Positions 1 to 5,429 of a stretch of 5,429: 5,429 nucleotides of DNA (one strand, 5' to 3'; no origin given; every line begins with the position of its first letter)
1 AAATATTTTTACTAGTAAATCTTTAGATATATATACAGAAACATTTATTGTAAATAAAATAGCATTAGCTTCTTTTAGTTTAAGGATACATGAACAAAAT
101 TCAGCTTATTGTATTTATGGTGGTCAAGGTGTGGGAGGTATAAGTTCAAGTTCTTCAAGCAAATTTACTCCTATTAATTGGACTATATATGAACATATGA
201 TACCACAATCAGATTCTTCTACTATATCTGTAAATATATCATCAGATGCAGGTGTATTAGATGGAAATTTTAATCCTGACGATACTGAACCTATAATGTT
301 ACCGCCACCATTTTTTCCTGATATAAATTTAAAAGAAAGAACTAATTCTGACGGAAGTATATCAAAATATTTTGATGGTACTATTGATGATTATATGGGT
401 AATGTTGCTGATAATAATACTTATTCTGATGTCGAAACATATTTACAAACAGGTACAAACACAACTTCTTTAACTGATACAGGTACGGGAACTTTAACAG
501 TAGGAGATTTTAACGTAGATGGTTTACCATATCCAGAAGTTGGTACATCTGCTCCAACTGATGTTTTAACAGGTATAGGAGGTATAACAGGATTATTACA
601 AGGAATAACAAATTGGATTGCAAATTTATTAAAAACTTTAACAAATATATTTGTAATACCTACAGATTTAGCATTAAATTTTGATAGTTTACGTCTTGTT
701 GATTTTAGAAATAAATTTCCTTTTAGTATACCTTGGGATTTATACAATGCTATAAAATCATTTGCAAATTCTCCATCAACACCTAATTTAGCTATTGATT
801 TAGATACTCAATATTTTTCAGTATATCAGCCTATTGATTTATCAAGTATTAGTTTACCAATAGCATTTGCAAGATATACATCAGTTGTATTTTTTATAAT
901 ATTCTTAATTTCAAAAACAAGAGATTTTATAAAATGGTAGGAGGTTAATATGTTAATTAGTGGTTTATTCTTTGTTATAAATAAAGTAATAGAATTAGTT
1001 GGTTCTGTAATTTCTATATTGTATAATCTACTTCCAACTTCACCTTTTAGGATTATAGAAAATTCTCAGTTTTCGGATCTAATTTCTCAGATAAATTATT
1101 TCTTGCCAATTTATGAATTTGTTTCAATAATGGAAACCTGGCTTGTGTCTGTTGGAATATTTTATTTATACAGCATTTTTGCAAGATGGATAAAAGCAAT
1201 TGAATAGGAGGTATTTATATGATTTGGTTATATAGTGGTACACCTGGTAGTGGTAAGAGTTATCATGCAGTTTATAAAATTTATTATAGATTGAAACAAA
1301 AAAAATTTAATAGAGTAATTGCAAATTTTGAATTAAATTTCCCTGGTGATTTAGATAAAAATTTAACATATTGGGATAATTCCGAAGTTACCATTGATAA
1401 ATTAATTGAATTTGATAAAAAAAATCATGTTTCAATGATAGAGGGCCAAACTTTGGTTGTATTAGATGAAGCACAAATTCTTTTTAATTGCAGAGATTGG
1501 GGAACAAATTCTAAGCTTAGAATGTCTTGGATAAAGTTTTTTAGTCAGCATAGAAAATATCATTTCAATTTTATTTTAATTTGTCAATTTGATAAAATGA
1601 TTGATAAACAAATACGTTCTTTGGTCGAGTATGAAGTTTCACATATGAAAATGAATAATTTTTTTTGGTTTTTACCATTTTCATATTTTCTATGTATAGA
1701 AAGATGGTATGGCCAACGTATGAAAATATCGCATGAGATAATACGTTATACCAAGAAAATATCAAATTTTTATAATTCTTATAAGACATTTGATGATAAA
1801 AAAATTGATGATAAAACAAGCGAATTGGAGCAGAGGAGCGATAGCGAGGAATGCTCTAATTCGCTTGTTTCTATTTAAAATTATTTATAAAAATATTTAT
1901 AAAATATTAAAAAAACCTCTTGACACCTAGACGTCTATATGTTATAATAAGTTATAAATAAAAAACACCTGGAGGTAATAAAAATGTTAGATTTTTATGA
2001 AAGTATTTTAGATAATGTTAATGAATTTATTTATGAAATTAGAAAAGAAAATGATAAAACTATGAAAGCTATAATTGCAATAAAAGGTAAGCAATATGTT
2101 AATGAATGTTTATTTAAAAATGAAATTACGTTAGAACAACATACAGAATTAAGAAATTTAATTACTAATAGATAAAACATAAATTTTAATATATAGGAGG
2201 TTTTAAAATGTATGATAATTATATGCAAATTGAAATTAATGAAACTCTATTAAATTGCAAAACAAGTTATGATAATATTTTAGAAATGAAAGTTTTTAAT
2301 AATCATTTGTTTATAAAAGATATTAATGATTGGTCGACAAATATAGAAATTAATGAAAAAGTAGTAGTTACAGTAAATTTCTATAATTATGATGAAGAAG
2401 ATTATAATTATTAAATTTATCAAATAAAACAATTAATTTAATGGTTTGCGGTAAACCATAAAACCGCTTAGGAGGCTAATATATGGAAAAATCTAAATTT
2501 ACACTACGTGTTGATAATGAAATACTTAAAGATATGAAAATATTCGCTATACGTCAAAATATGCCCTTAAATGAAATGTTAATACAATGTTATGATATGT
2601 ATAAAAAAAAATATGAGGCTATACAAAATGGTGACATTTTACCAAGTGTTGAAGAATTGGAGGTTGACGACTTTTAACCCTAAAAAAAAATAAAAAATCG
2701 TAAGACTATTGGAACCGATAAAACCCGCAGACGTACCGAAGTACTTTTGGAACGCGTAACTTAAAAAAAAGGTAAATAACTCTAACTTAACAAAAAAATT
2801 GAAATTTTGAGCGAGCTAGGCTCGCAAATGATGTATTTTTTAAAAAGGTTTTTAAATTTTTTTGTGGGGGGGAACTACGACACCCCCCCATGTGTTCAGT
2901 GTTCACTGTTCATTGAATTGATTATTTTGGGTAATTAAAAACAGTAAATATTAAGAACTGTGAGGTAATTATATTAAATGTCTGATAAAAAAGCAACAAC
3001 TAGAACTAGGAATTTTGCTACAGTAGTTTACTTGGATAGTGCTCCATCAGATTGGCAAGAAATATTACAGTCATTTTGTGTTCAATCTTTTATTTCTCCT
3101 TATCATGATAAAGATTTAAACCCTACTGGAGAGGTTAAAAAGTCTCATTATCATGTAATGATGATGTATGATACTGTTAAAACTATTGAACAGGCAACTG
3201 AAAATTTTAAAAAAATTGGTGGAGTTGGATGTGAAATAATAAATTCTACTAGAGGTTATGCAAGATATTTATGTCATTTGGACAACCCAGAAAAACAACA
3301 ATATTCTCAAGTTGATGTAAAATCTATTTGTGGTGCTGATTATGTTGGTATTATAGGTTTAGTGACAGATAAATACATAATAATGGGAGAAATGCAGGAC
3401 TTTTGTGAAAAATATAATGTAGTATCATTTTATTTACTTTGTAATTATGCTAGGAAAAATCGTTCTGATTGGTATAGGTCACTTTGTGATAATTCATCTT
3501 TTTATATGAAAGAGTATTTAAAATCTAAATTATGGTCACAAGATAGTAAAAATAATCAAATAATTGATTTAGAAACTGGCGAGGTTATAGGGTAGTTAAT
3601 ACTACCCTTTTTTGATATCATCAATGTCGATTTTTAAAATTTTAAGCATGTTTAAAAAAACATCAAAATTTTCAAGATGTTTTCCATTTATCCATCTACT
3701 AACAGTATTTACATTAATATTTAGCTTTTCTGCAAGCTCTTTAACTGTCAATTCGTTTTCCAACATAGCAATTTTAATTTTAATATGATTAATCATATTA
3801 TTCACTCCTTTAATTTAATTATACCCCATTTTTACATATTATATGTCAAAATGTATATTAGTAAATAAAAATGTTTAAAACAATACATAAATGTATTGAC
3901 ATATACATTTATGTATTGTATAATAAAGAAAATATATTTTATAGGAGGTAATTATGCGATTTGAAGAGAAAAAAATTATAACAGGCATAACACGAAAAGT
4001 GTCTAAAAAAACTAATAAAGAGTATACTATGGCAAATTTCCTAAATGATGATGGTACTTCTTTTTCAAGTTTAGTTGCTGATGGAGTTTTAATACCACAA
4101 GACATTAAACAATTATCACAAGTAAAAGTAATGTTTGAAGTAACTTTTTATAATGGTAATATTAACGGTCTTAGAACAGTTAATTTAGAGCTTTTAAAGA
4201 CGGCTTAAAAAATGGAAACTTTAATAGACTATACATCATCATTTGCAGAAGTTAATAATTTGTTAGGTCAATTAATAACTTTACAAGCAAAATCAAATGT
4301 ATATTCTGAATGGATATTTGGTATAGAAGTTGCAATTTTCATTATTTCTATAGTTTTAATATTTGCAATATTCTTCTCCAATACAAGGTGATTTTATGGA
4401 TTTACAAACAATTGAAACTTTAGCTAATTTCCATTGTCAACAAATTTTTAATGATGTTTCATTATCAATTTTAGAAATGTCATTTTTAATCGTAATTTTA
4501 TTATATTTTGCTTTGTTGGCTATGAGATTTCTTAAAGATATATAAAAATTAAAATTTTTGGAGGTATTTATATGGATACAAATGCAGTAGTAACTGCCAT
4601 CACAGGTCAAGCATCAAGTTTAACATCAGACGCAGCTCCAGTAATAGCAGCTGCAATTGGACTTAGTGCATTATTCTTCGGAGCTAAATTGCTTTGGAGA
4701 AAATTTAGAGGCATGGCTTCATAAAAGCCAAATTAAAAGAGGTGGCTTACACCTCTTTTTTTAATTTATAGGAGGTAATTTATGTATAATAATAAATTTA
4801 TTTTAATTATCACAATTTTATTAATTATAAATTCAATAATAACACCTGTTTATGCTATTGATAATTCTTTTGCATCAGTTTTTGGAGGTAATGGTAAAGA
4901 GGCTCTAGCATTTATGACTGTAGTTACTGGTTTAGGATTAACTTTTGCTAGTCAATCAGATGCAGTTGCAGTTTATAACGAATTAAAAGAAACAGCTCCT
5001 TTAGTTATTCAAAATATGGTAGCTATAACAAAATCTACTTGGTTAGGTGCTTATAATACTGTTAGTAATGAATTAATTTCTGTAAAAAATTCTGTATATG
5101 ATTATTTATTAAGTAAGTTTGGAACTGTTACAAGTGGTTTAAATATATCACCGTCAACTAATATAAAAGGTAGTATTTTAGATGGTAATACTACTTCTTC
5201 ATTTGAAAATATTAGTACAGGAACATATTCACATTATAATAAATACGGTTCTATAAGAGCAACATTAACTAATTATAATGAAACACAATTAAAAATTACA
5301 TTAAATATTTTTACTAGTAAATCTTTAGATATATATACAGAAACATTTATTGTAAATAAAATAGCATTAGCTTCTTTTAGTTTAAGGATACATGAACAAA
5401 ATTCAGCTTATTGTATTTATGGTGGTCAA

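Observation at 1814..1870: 57-nt hairpin hidden in the 3' end of the ATPase gene, with TAGCGA in its loop: candidate ssoA-like minus-strand origin and/or packaging signal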

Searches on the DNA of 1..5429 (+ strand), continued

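Call 82: search_dna_similar(query=window:1780-1900:+, collection=plasmids, mode=distant, max_evalue=10, max_rows=15)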
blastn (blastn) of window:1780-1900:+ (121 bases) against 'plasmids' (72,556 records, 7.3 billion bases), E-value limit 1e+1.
Records with a match: 144; places in all: 166; records where one place covers at least 80% of the query: 0.
Best place of each record, by identity: >=99% 10; 95-99% 38; 90-95% 72; 80-90% 23; 60-80% 1.
By first word of the organism name: Campylobacter 27; Clostridium 23; Pediococcus 16; Borrelia 12; Bacillus 11; Staphylococcus 8; Candidatus 7; Enterococcus 6; Spiroplasma 6; Borreliella 5; and 16 more.
By predicted mobility (MOB-suite, as given by PLSDB): non-mobilizable 96; mobilizable 32; conjugative 16.
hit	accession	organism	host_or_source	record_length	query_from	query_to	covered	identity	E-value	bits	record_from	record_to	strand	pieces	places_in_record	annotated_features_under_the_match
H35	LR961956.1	Enterococcus faecalis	-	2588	73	121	40%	77.4%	4e+0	37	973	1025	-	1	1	record has no annotation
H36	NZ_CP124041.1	Borreliella spielmanii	Bacterial isolate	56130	78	119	35%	81.4%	1e+0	39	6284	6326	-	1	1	none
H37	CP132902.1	Arsenophonus sp.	Ornithomya fringillina,insect ...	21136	89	121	27%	90.9%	7e-3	47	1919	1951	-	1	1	none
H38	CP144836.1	Candidatus Stammera capleta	insect metagenome,tissue sample,midgut ...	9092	86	119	28%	86.1%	4e+0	37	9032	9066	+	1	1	record has no annotation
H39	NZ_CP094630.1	Bacillus thuringiensis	whole organism,soil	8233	76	108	27%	88.2%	3e-1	41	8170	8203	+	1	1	none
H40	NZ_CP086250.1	Clostridium estertheticum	single colony,beef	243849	8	40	27%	84.8%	4e+0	38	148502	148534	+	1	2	glycoside hydrolase family 16 protein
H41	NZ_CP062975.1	Pontibacillus sp. ALD_SL1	mangrove mud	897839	89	121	27%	84.8%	4e+0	38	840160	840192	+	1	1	none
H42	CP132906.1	Arsenophonus sp.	Ornithomya biloba,insect ...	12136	89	121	27%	84.8%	4e+0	38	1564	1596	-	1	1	none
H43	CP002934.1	Borreliella afzelii PKo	-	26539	69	99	26%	87.1%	1e+0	39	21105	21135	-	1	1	conserved hypothetical protein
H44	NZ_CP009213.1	Borreliella afzelii Tom3107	whole organism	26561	69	99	26%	87.1%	1e+0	39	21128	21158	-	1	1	hypothetical protein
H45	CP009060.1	Borreliella afzelii K78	Homo sapiens,skin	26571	69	99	26%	87.1%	1e+0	39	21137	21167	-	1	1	hypothetical protein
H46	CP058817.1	Borreliella bavariensis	Homo sapiens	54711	90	120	26%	87.1%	1e+0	39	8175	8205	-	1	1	record has no annotation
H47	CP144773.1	Candidatus Stammera capleta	insect metagenome,tissue sample,midgut ...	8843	90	119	25%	90.0%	4e+0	38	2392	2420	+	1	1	record has no annotation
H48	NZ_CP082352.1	Providencia rettgeri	soil suspension,soil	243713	93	121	24%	93.1%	3e-2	45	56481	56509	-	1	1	none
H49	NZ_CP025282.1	Campylobacter coli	Retail Chicken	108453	93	121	24%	90.0%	4e+0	38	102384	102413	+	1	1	none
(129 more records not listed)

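Call 83: search_dna_similar(query=L087:765-835:+, collection=plasmids, mode=distant, max_evalue=10, max_rows=15)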
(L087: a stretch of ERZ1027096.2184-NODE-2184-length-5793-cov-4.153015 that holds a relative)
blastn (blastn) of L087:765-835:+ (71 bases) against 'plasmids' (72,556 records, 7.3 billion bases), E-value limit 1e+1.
Records with a match: 16; places in all: 17; records where one place covers at least 80% of the query: 0.
Best place of each record, by identity: >=99% 5; 95-99% 1; 80-90% 8; 60-80% 2.
By first word of the organism name: Streptomyces 5; Ralstonia 3; Sphingobium 2; Azospirillum 2; Burkholderia 1; Microvirga 1; Methylomagnum 1; Methylobacterium 1.
By predicted mobility (MOB-suite, as given by PLSDB): mobilizable 8; non-mobilizable 6; conjugative 2.
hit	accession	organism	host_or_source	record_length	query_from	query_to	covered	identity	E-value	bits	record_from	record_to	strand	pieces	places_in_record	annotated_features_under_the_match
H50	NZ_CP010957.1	Sphingobium sp. YBL2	cell culture,soil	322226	4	51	68%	79.2%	6e+0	37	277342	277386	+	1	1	ATP-binding protein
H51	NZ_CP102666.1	Sphingobium sp. JS3065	whole organism,chemical plant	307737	4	51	68%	79.2%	6e+0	37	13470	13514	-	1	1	ATP-binding protein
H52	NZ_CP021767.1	Ralstonia solanacearum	Solanum lycopersicum,Tomato with ...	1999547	25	68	62%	81.8%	2e+0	38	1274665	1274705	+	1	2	none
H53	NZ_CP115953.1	Ralstonia solanacearum CFBP2957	Solanum lycopersicum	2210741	25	68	62%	81.8%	2e+0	38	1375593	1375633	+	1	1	none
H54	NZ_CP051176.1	Ralstonia solanacearum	Whole organism,tomato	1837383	25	68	62%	81.8%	2e+0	38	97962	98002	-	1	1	none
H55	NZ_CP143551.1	Burkholderia multivorans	Homo sapiens,bronchoalveolar lavage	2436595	29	69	58%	81.8%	5e-1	39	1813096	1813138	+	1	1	none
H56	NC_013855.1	Azospirillum sp. B510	-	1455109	31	64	48%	82.4%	6e+0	36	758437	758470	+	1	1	record has no annotation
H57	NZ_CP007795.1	Azospirillum argentinense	Triticum aestivum L.,Root,wheat ...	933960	38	68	44%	87.1%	6e+0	36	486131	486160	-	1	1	LOG family protein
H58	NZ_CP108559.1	Streptomyces sp. NBC_01205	-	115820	43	71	41%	86.2%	6e+0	36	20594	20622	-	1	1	threonine/serine dehydratase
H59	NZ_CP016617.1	Microvirga ossetica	Vicia alpestris,cell culture,nodules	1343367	37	63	38%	88.9%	6e+0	37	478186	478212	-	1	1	none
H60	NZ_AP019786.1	Methylomagnum ishizawai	-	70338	49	70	31%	95.5%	6e+0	37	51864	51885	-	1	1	peroxiredoxin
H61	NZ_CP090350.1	Methylobacterium oryzae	single cell,soil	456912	52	70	27%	100.0%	6e+0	36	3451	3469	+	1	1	cytochrome P450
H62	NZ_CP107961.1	Streptomyces sp. NBC_00376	-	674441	50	68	27%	100.0%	6e+0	36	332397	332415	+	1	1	hypothetical protein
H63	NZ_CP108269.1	Streptomyces sp. NBC_00046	-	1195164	50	68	27%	100.0%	6e+0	36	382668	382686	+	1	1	record has no annotation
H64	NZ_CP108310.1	Streptomyces sp. NBC_00012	-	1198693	50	68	27%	100.0%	6e+0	36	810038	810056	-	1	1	record has no annotation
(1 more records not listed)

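Call 87: search_rna_families(sources=[L021, L087, L308, L182, L184, L005, L034], threshold=gathering)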
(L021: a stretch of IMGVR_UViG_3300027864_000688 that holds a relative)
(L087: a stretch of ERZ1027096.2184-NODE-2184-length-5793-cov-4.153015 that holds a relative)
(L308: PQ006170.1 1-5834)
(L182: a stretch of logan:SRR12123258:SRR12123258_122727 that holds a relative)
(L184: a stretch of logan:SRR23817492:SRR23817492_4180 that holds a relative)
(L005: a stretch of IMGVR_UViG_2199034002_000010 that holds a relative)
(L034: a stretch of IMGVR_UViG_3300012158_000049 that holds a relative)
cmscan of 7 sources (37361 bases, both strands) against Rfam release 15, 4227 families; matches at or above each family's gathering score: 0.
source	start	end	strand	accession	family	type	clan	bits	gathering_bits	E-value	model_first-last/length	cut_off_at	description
